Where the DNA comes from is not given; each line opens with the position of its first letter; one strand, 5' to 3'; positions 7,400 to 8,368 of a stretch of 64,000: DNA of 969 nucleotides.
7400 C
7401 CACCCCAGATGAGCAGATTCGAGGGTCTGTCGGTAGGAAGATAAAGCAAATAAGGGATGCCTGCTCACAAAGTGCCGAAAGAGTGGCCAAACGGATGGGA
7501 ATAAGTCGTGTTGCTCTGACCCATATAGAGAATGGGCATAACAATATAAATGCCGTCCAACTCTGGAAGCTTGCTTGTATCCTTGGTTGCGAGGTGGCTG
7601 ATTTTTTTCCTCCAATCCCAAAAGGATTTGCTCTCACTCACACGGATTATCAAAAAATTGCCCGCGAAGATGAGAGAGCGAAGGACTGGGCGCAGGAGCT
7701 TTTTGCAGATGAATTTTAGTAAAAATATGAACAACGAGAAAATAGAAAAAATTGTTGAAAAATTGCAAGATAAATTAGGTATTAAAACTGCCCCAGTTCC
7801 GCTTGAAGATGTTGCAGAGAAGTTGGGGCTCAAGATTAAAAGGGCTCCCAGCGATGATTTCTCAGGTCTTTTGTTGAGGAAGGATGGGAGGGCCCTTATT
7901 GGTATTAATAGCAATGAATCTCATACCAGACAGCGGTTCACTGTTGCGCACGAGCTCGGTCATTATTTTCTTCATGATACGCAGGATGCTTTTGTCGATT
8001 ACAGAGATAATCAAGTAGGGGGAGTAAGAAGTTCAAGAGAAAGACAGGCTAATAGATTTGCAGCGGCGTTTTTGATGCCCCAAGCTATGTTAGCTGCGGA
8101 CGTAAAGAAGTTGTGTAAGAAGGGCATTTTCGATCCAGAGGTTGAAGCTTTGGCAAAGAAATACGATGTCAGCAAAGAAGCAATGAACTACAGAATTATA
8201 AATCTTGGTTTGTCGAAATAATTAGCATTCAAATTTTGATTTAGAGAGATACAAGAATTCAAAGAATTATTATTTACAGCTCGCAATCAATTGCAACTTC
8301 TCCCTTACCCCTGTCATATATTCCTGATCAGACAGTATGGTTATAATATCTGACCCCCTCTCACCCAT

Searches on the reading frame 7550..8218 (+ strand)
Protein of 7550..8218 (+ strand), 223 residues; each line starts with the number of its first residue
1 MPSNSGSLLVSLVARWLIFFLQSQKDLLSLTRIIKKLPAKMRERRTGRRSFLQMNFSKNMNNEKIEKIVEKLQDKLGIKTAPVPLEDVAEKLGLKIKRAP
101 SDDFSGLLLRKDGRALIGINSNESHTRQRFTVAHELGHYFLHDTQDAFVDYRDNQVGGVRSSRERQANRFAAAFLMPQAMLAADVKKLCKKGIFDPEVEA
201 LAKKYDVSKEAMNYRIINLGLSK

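Call 27: search_protein_families(library=pfam, max_evalue=0.01, proteins=[window:7550-8218:+])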
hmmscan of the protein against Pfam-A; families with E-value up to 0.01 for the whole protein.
window:7550-8218:+ (223 aa): 1 family
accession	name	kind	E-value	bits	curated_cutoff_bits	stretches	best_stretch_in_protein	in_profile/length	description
PF06114.19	Peptidase_M78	-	7.5e-27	94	22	1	89-216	1-122/123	IrrE N-terminal-like domain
